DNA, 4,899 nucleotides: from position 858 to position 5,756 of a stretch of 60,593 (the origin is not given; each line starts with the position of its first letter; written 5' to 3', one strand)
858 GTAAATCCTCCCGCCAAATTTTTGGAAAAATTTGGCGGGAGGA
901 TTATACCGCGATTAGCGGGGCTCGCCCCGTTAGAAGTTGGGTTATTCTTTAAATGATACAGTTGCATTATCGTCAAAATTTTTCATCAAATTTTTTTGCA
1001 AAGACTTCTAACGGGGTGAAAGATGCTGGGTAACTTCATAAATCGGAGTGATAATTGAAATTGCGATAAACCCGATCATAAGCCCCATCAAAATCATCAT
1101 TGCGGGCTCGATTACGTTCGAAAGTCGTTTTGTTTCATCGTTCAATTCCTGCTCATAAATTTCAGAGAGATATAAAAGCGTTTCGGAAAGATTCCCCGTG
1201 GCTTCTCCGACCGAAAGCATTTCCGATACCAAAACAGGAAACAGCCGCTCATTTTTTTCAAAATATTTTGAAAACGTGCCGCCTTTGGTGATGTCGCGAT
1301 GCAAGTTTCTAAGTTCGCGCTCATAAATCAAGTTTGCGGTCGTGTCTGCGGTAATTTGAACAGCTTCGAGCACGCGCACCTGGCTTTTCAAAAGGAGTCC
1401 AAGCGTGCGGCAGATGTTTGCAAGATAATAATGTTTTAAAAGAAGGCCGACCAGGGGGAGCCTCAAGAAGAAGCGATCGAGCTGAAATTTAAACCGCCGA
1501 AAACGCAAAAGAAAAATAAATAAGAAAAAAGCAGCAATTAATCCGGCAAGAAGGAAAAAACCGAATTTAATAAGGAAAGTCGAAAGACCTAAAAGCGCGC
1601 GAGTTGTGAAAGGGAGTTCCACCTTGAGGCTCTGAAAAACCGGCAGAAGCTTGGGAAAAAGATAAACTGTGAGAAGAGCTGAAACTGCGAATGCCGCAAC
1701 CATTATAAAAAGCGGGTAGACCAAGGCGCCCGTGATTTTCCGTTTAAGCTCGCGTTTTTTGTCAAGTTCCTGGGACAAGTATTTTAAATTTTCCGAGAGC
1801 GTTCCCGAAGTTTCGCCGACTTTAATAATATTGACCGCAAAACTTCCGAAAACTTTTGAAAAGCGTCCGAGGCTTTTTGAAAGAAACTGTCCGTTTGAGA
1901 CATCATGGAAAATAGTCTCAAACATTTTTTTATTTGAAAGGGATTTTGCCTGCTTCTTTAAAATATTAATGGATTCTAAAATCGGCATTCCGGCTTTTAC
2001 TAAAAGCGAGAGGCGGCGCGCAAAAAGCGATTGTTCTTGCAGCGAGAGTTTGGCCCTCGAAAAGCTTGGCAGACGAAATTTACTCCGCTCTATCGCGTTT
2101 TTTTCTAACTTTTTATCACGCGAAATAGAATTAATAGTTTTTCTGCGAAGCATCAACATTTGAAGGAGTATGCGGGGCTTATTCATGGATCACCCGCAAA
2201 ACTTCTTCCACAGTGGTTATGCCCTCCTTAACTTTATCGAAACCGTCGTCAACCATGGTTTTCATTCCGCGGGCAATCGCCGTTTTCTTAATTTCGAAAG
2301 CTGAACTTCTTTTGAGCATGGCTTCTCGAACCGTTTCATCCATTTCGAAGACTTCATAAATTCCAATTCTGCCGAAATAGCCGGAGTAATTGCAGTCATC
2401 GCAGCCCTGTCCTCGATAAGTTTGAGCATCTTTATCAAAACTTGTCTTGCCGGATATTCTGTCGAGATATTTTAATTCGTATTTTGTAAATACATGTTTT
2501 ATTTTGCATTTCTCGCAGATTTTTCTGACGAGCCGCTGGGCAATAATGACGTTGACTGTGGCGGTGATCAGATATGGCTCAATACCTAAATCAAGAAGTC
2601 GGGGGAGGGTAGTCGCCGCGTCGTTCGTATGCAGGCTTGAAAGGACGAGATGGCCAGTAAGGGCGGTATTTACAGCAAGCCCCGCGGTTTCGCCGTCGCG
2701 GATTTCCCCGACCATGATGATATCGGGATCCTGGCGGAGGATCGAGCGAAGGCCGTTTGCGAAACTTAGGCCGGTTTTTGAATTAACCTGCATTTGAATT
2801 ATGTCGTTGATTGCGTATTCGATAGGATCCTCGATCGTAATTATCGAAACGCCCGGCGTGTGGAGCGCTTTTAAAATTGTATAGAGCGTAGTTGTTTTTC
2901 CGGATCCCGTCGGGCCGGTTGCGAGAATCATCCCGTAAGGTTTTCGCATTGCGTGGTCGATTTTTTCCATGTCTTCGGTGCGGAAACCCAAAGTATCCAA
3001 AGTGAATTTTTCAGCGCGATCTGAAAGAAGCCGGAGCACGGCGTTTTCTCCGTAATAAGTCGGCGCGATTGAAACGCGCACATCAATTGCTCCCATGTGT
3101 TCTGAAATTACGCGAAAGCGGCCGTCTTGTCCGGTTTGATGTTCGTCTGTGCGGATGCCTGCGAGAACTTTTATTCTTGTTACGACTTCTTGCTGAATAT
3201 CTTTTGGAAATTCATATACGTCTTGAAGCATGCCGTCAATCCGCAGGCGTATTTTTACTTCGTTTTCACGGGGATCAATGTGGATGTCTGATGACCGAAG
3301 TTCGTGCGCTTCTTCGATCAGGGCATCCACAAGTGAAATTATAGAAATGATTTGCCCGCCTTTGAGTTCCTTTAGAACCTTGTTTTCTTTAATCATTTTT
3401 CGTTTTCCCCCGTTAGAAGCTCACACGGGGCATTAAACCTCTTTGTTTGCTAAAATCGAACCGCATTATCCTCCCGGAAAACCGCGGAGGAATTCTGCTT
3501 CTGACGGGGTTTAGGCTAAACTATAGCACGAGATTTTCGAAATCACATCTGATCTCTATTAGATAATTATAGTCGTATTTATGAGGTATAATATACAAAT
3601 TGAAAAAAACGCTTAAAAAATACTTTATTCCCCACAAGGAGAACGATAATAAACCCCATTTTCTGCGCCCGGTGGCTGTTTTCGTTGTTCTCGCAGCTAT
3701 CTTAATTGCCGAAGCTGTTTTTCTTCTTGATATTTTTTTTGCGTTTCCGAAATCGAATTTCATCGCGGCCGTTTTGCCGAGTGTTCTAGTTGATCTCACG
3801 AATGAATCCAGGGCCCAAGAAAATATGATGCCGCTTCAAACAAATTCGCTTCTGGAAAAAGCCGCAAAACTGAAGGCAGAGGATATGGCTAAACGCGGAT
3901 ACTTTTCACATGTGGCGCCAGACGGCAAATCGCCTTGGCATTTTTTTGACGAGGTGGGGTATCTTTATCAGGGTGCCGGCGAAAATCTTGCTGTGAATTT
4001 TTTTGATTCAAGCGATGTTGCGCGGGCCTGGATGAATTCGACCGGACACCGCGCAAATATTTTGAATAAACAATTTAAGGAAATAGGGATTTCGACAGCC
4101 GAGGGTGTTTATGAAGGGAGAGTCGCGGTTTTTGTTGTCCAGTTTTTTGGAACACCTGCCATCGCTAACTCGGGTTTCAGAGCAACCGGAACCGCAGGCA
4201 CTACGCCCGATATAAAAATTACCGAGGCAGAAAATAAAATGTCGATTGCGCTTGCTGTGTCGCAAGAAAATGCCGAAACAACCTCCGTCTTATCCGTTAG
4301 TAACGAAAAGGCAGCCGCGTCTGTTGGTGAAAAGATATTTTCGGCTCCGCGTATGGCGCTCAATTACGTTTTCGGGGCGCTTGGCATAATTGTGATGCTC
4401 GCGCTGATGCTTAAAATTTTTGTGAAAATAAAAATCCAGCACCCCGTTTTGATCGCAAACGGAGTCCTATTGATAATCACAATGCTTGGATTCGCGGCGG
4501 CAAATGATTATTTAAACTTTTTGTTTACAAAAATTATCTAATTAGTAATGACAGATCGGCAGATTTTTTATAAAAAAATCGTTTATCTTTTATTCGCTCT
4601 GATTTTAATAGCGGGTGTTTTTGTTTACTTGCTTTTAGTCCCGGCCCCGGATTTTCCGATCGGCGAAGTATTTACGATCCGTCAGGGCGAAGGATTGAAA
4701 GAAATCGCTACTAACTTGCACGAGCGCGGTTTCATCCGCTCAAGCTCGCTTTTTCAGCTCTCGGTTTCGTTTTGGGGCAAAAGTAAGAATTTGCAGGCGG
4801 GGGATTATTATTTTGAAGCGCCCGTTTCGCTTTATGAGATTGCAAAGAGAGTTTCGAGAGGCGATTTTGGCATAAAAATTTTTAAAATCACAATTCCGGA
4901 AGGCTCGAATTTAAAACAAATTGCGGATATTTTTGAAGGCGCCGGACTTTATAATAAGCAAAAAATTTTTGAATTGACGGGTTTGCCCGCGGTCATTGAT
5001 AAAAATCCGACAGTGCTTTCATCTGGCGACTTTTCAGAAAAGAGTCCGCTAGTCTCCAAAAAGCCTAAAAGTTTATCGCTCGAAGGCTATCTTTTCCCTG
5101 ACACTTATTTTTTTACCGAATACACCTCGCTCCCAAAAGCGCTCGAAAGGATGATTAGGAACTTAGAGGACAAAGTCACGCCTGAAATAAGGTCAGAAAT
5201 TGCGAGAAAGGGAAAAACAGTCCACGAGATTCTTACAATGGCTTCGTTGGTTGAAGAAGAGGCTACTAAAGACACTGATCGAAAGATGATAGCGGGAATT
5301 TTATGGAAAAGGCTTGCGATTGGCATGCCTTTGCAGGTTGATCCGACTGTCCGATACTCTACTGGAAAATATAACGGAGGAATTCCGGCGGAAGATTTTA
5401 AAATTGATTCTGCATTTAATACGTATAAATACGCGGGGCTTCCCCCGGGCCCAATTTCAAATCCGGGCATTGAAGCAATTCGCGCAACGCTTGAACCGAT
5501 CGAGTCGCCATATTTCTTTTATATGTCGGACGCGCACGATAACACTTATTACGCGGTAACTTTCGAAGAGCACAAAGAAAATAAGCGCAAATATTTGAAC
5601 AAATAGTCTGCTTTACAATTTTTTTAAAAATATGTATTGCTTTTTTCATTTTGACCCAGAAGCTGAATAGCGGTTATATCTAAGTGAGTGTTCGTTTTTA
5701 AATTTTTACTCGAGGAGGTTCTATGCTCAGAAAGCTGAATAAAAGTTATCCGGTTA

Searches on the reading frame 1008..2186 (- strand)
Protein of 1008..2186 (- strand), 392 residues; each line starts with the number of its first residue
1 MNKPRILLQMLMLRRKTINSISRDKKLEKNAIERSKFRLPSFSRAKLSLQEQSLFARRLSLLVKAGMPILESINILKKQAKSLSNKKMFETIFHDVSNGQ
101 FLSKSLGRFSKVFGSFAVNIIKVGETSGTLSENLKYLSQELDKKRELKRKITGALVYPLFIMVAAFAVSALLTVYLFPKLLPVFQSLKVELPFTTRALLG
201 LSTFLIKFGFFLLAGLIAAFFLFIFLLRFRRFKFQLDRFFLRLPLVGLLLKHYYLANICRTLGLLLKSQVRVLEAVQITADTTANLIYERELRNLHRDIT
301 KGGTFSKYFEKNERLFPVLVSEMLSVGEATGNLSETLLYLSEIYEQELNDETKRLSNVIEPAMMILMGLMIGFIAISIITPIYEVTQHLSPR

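Call 89: search_protein_families(library=pfam, proteins=[window:1008-2186:-], max_evalue=0.001)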
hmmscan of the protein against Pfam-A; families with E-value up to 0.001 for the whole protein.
window:1008-2186:- (392 aa): 1 family
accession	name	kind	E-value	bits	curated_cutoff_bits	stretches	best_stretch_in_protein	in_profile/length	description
PF00482.28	T2SSF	-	5.7e-52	175.4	25.2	2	259-381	2-125/125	Type II secretion system (T2SS), protein F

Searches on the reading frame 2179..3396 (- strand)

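Call 89: search_protein_families(library=pfam, proteins=[window:2179-3396:-], max_evalue=0.001)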
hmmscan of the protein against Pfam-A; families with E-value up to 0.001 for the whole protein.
window:2179-3396:- (405 aa): 4 families
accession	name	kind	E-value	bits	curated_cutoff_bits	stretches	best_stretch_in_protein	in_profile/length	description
PF00437.27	T2SSE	-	2.4e-122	408.6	24.9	1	18-401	7-370/370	Type II/IV secretion system protein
PF25199.1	nSTAND_NTPase5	-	7.6e-06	26.2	34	1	149-202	36-90/145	Novel STAND NTPase 5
PF13401.12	AAA_22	-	0.00053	20.7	27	0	154-198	5-49/130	AAA domain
PF13604.12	AAA_30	-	0.0009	19.5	27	0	145-186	9-50/191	AAA domain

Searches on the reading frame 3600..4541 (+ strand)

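Call 89: search_protein_families(library=pfam, proteins=[window:3600-4541:+], max_evalue=0.001)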
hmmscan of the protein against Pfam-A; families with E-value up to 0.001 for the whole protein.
window:3600-4541:+ (313 aa): 1 family
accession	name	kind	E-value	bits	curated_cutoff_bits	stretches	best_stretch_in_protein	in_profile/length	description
PF00188.32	CAP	-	2.8e-18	67.3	21.1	1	64-179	1-114/117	Cysteine-rich secretory protein family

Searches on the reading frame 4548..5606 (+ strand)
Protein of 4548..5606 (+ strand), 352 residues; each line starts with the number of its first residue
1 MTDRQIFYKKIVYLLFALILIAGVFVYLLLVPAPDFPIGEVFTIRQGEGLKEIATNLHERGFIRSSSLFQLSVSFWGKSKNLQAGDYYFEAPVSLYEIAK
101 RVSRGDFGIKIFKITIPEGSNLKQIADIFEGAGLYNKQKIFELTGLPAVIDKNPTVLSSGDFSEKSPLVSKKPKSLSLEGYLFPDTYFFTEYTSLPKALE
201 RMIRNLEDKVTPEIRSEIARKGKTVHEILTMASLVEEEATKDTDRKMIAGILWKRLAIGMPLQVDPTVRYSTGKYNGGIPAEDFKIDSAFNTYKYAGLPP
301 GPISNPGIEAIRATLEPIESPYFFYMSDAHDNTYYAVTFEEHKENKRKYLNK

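Call 89: search_protein_families(library=pfam, proteins=[window:4548-5606:+], max_evalue=0.001)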
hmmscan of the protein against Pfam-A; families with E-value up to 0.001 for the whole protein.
window:4548-5606:+ (352 aa): 1 family
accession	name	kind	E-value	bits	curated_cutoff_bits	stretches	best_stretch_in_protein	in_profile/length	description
PF02618.21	YceG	-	6.6e-77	259.1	32.4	1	42-348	1-275/275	YceG-like family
